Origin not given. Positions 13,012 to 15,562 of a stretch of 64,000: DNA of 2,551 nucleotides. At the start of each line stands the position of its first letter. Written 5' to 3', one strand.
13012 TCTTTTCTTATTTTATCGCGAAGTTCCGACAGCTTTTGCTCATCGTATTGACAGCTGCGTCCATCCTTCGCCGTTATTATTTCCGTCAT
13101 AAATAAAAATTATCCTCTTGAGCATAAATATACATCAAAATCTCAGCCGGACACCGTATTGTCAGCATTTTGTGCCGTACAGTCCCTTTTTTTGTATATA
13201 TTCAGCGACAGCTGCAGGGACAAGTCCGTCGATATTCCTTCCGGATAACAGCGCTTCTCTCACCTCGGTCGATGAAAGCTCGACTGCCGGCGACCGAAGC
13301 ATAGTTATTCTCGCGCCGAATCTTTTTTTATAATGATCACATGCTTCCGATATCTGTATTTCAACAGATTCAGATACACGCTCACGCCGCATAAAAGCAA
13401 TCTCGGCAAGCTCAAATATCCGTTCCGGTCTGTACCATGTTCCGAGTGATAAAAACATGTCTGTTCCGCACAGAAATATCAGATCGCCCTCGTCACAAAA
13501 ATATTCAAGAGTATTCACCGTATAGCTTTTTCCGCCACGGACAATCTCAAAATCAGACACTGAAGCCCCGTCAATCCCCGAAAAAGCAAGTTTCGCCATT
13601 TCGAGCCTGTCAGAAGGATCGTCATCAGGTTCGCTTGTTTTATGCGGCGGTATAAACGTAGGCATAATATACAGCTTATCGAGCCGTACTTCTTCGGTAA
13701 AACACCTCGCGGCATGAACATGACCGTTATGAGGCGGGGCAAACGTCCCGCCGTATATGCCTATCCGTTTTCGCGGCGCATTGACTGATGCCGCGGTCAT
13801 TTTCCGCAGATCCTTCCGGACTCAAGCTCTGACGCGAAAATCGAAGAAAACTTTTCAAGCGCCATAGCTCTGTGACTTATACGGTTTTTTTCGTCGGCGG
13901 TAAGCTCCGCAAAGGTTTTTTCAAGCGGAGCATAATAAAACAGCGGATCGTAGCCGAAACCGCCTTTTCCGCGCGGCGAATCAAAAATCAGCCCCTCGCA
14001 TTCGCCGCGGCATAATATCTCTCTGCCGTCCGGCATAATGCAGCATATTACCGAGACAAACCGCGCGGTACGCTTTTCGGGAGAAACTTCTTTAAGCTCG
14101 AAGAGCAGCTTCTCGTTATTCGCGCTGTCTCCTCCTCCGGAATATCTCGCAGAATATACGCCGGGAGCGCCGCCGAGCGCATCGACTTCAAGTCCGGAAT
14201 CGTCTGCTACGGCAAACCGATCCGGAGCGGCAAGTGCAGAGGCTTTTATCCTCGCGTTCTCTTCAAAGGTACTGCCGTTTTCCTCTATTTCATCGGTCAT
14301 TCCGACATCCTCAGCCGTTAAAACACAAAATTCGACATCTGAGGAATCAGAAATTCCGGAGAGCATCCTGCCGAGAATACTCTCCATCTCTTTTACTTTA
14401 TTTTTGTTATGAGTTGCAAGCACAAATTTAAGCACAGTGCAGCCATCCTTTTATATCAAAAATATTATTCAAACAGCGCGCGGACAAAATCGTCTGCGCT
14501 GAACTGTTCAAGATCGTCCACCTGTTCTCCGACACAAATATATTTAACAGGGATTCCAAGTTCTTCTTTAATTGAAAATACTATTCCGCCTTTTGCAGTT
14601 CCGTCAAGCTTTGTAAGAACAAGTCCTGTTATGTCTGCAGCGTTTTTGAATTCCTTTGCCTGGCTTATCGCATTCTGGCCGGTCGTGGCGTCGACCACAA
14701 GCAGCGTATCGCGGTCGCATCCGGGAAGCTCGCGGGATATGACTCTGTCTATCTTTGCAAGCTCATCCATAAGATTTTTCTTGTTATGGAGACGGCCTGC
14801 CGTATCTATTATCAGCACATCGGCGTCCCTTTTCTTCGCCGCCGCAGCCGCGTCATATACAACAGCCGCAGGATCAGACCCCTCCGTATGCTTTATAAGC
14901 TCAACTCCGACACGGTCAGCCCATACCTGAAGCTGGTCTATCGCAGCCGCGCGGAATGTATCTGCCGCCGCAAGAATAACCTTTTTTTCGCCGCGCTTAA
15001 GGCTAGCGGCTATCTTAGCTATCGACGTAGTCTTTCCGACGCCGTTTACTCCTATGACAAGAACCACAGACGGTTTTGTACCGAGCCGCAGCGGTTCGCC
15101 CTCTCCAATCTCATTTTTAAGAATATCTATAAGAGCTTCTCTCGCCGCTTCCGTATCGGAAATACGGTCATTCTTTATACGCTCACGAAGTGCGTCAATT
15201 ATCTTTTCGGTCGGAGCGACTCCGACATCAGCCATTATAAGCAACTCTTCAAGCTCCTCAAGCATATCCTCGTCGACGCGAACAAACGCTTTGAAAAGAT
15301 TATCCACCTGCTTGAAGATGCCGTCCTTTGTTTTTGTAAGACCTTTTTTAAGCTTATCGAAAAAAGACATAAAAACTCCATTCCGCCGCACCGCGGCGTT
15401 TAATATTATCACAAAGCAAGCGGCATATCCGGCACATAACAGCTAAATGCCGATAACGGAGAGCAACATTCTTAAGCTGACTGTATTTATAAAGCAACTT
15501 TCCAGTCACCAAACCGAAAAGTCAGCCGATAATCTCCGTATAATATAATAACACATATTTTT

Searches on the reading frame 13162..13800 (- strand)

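Call 52: search_protein_families(library=pfam, proteins=[window:13162-13800:-], max_evalue=0.000001)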
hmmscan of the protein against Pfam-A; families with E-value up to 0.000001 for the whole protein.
window:13162-13800:- (212 aa): 1 family
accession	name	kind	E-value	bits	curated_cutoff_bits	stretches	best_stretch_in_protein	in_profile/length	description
PF01467.32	CTP_transf_like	-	5.5e-16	59.4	21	1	15-182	1-132/133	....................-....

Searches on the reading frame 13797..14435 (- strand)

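Call 53: search_protein_families(library=pfam, proteins=[window:13797-14435:-], max_evalue=0.000001)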
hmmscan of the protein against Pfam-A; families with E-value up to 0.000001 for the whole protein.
window:13797-14435:- (212 aa): 1 family
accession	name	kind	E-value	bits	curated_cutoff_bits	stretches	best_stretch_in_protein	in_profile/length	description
PF01725.21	Ham1p_like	-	6.3e-65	219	22.5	1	5-197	2-184/186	Ham1 family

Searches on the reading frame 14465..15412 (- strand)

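Call 53: search_protein_families(library=pfam, proteins=[window:14465-15412:-], max_evalue=0.000001)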
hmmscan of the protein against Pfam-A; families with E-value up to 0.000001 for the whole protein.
window:14465-15412:- (315 aa): 3 families
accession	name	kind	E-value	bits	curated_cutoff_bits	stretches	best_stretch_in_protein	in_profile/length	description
PF00448.28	SRP54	-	7.3e-78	261.2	22.7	1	114-314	1-195/196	SRP54-type protein, GTPase domain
PF02881.24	SRP54_N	-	6e-15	55.7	22.4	1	33-98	2-75/75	SRP54-type protein, helical bundle domain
PF13401.12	AAA_22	-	1.6e-07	32.1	27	1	114-223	5-109/130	AAA domain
